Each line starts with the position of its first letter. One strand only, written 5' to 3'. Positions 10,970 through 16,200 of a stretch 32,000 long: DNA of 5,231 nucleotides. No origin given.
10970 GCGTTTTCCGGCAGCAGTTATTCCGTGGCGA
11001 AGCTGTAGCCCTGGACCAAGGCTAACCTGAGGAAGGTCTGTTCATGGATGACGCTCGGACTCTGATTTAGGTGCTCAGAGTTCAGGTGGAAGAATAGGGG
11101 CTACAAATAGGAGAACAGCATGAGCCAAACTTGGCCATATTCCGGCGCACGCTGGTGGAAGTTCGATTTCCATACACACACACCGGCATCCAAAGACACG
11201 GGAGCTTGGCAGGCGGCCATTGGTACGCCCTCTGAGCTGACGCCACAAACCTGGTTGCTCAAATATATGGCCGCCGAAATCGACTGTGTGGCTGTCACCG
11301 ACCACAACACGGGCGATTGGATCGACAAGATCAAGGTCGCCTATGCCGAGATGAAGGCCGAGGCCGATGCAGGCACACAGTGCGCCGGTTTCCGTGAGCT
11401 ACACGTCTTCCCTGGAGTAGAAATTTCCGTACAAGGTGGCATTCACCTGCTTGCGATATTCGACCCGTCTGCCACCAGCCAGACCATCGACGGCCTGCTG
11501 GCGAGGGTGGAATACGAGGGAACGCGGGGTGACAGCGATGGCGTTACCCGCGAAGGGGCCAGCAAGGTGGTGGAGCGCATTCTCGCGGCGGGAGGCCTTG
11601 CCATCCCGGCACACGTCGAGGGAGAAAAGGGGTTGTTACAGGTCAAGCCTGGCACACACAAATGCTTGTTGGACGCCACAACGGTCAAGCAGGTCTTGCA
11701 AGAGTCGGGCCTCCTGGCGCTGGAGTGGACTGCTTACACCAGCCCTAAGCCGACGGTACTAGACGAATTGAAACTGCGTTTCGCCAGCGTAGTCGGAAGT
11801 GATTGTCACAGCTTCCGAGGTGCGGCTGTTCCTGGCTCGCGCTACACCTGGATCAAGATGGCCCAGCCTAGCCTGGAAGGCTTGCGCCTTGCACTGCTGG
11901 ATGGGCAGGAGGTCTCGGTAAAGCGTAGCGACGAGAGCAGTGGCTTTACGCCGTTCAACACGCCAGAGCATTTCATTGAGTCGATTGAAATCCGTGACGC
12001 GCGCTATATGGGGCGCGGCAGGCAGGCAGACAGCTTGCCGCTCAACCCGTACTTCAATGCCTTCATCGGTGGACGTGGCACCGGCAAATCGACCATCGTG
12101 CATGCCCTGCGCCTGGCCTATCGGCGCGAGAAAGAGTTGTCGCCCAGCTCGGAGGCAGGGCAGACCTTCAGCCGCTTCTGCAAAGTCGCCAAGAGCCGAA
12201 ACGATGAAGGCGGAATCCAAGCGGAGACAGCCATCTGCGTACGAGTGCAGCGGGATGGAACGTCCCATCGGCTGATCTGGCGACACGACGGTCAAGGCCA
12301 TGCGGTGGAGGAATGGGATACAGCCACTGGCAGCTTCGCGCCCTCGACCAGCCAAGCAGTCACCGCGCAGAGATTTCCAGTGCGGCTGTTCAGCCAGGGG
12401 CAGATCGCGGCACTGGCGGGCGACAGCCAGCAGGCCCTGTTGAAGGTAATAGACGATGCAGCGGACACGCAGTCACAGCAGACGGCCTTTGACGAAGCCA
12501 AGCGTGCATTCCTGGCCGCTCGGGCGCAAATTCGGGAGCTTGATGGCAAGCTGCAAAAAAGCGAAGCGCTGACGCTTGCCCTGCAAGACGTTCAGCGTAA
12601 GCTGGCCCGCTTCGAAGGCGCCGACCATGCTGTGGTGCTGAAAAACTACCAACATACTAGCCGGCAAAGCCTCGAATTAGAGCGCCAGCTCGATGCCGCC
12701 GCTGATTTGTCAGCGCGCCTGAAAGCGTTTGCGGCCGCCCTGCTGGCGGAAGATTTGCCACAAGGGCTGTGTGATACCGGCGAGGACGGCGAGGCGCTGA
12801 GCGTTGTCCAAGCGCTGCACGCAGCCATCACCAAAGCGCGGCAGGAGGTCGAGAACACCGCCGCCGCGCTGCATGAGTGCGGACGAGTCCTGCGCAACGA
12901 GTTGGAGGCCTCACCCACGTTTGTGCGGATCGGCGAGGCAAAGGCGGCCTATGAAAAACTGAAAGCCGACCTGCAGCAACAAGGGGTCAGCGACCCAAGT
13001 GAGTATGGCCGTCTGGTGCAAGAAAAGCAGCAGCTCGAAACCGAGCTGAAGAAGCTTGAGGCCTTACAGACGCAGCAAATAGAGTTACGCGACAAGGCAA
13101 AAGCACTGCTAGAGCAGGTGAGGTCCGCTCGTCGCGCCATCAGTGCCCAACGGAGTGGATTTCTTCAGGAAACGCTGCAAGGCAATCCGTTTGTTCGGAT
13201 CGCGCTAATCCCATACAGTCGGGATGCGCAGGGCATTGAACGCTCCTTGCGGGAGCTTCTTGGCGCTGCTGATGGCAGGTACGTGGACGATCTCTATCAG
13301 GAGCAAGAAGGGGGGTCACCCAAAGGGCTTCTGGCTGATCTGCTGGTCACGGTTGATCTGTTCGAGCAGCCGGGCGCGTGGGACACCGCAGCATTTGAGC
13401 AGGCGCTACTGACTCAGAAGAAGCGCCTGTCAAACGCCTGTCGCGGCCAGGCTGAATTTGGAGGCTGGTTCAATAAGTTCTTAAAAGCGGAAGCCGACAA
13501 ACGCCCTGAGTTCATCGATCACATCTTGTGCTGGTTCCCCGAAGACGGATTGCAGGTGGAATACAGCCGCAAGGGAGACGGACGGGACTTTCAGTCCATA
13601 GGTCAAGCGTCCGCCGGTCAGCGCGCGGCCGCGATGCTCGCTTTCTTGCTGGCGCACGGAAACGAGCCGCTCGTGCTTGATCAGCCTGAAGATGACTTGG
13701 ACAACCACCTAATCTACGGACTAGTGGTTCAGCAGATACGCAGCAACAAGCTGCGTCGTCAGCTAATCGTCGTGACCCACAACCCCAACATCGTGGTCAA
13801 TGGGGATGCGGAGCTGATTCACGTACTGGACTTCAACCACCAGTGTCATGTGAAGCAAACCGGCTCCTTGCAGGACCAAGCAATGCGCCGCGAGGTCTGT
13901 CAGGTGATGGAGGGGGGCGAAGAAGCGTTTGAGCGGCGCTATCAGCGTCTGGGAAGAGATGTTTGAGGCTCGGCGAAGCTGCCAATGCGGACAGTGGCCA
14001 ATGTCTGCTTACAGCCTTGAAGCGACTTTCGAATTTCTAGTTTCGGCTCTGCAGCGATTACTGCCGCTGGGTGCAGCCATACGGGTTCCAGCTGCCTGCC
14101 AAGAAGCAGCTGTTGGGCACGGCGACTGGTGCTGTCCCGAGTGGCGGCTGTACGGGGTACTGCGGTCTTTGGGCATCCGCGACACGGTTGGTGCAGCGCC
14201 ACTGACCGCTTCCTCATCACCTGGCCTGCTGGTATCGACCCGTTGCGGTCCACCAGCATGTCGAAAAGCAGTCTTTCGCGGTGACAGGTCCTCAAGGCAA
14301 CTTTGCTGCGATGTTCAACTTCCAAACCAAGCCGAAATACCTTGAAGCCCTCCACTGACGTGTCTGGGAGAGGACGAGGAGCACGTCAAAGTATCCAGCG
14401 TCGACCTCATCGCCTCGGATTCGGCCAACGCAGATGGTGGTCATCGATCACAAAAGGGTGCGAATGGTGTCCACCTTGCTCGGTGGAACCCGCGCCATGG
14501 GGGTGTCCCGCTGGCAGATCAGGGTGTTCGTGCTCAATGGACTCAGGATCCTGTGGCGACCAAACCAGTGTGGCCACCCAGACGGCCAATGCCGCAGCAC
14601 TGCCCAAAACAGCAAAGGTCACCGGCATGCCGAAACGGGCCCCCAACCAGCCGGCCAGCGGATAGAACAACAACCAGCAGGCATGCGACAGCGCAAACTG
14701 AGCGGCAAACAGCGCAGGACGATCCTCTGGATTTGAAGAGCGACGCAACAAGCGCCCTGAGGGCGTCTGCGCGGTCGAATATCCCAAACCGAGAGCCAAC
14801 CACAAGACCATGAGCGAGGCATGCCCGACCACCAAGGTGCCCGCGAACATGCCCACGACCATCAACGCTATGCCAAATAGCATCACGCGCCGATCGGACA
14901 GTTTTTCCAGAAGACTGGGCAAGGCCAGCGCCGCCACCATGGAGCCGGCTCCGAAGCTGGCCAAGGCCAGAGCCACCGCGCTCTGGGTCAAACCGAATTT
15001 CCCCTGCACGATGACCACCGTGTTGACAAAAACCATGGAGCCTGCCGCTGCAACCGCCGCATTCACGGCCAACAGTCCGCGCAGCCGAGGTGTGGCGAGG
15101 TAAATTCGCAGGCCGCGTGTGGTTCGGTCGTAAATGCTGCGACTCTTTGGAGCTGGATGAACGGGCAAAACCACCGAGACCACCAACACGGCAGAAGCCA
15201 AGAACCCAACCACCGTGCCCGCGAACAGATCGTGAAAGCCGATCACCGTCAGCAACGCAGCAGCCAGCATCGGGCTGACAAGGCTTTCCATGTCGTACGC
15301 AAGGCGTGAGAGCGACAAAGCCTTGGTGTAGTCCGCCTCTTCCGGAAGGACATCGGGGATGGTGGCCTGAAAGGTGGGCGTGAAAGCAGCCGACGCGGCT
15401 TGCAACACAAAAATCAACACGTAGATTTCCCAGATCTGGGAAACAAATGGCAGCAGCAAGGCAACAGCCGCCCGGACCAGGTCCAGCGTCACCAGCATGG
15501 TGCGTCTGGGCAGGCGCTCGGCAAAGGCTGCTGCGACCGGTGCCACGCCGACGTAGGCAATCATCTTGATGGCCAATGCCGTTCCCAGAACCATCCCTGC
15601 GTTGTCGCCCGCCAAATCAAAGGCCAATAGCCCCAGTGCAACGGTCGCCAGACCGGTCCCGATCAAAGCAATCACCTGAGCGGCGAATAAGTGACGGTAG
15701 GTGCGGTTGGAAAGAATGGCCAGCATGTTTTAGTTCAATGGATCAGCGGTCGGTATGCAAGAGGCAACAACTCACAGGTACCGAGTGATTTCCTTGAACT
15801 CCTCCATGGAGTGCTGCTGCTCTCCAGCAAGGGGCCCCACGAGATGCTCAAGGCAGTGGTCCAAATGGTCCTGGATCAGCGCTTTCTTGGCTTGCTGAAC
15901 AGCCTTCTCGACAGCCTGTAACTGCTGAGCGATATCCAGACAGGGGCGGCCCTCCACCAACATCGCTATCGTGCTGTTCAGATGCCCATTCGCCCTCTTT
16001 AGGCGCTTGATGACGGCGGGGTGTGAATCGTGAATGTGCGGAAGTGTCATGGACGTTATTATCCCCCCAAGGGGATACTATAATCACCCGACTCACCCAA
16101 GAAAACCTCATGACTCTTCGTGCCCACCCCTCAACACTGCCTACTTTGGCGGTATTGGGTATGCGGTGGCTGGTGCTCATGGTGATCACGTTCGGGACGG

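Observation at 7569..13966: Head-to-head pair of giant NTPases (TM-anchored KAP NTPase and PHP-phosphoesterase/ABC-SMC ATPase): candidate defence module in ICE cargo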

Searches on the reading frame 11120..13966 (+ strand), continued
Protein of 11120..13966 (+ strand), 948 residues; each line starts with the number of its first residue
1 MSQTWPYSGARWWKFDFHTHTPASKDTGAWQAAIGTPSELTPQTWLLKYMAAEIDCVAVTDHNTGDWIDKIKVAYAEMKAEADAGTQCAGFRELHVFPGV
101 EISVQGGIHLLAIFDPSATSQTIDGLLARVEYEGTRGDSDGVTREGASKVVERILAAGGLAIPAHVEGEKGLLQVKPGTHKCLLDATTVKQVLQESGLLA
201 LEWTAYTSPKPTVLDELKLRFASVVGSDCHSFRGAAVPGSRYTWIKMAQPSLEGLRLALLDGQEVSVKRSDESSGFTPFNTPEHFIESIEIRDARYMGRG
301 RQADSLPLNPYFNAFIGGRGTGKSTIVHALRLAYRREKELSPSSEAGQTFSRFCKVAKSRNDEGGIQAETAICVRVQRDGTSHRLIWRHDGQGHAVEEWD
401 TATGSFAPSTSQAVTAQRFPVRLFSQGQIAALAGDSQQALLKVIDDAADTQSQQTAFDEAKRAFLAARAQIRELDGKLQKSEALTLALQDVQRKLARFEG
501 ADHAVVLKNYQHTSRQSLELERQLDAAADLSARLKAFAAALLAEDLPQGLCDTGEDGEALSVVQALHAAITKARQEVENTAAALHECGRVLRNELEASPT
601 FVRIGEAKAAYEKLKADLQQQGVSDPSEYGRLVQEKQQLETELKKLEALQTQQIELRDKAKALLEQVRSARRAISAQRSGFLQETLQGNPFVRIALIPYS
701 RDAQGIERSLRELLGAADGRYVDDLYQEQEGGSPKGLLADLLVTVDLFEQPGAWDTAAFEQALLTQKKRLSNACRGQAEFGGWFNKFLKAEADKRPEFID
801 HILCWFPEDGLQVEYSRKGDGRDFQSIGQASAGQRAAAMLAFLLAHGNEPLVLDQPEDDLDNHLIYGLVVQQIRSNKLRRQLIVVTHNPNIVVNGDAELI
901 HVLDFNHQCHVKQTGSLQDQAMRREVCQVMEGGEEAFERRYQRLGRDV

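Call 35: find_encoding_contigs(protein=P0130, flank=10000, max_places=4)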
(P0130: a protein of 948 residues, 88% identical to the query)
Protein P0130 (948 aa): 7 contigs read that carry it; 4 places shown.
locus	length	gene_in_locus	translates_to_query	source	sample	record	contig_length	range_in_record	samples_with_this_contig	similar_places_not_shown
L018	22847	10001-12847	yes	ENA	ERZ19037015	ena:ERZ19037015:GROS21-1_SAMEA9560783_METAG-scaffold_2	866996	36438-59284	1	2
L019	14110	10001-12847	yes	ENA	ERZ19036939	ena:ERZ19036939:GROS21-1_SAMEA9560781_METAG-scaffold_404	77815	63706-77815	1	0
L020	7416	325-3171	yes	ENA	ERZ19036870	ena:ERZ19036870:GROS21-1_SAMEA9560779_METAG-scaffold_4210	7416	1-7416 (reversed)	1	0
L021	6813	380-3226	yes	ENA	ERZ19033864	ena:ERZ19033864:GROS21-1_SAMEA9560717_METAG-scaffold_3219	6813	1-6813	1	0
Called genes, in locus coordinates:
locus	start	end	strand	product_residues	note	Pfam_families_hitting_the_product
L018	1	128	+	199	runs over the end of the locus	PF00156:Pribosyltran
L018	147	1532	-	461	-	PF10396:TrmE_N, PF12631:MnmE_helical, PF01926:MMR_HSR1, PF02421:FeoB_N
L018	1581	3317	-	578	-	PF14849:YidC_periplas, PF02096:60KD_IMP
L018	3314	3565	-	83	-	PF01809:YidD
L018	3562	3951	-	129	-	PF00825:Ribonuclease_P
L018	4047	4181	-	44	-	PF00468:Ribosomal_L34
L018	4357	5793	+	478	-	PF11638:DnaA_N, PF00308:Bac_DnaA, PF00004:AAA, PF01695:IstB_IS21 (weak), PF08299:Bac_DnaA_C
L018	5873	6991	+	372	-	PF00712:DNA_pol3_beta, PF02767:DNA_pol3_beta_2, PF02768:DNA_pol3_beta_3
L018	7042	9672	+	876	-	PF02518:HATPase_c, PF00204:DNA_gyraseB, PF01751:Toprim, PF21249:GyrB_hook, PF18053:GyrB_insert, PF00986:DNA_gyraseB_C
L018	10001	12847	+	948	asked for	PF02463:SMC_N, PF13304:AAA_21 (weak)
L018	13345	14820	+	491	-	PF00004:AAA, PF17866:AAA_lid_6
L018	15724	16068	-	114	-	PF08274:Zn_Ribbon_YjdM, PF08271:Zn_Ribbon_TF (weak), PF03831:YjdM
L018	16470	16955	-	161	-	PF01967:MoaC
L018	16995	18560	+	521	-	PF01435:Peptidase_M48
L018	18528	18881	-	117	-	PF04020:Phage_holin_4_2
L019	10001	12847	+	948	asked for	PF02463:SMC_N, PF13304:AAA_21 (weak)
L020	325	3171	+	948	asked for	PF02463:SMC_N, PF13304:AAA_21 (weak)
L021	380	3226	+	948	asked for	PF02463:SMC_N, PF13304:AAA_21 (weak)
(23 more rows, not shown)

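Call 59: search_solved_structures(query=window:11120-13963:+, max_evalue=0.001)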
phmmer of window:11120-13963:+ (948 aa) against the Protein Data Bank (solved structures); distinct sequences matched with E-value up to 0.001: 0.

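Call 62: find_encoding_contigs(protein=P0143, flank=8000, max_places=3)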
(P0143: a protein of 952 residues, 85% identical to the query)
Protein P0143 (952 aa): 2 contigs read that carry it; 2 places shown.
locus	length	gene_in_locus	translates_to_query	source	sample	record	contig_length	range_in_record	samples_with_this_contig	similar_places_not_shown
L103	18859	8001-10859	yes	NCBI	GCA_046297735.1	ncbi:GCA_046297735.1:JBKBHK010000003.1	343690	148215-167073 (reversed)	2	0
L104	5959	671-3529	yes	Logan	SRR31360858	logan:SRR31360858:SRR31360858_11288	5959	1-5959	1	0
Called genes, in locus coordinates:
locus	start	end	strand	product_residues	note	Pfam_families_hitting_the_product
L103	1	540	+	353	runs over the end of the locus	-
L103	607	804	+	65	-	-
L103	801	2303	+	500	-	PF12161:HsdM_N, PF02384:N6_Mtase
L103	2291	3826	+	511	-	PF12161:HsdM_N, PF02384:N6_Mtase, PF01170:UPF0020 (weak), PF07669:Eco57I (faint)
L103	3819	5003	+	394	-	PF01420:Methylase_S (weak)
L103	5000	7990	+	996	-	PF04313:HSDR_N, PF04851:ResIII, PF18766:SWI2_SNF2, PF22679:T1R_D3-like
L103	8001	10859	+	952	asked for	PF02463:SMC_N, PF13304:AAA_21 (weak)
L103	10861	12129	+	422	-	PF04326:SLFN_AlbA_2, PF13749:HATPase_c_4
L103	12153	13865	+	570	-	PF03235:GmrSD_N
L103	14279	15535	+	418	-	PF28010:MksB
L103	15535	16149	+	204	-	PF21980:MksE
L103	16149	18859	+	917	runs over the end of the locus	PF28007:MksF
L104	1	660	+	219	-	?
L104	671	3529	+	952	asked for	PF02463:SMC_N, PF13304:AAA_21 (weak)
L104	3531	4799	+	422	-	PF04326:SLFN_AlbA_2, PF13749:HATPase_c_4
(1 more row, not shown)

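Call 97: find_encoding_contigs(protein=P0122, flank=3000, max_places=3)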
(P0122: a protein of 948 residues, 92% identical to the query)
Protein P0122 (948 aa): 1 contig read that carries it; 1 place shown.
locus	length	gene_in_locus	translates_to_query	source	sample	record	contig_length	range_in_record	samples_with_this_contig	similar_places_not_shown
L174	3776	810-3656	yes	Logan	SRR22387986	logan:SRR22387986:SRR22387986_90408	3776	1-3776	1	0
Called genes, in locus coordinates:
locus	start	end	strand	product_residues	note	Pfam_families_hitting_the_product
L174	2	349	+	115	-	?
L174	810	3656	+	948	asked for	PF02463:SMC_N, PF13304:AAA_21 (weak)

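Call 98: find_encoding_contigs(protein=P0123, flank=3000, max_places=3)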
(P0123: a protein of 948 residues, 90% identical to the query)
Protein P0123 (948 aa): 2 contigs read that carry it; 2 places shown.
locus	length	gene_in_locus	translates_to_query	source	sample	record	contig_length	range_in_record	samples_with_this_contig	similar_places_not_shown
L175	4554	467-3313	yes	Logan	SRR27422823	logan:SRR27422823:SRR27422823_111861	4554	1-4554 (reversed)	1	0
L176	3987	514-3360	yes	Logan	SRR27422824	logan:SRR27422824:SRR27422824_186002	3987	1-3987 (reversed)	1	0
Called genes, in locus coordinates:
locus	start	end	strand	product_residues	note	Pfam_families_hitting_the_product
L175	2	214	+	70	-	?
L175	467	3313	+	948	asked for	PF02463:SMC_N, PF13304:AAA_21 (weak)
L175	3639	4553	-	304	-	?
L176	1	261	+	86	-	?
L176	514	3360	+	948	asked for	PF02463:SMC_N, PF13304:AAA_21 (weak)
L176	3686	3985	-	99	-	?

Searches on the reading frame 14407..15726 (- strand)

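Call 7: search_protein_families(library=pfam, proteins=[window:14407-15726:-], max_evalue=0.001)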
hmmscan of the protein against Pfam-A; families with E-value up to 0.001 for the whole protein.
window:14407-15726:- (439 aa): 2 families
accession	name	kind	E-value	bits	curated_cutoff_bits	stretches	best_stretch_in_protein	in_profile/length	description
PF07690.21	MFS_1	-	4.7e-35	121.6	33.4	2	220-397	2-179/347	Major Facilitator Superfamily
PF05977.19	MFS_3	-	6.7e-12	45.1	27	1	2-316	4-321/524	Transmembrane secretion effector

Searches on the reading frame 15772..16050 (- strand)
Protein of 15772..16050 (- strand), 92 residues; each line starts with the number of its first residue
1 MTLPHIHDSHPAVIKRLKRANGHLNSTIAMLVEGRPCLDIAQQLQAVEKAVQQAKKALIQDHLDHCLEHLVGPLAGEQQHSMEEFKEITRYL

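Call 7: search_protein_families(library=pfam, proteins=[window:15772-16050:-], max_evalue=0.001)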
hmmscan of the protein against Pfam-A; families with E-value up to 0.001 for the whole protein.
window:15772-16050:- (92 aa): 1 family
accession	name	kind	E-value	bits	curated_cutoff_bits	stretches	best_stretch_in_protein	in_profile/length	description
PF02583.22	Trns_repr_metal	-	3.9e-20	72.5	22.8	1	10-88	2-75/78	Metal-sensitive transcriptional repressor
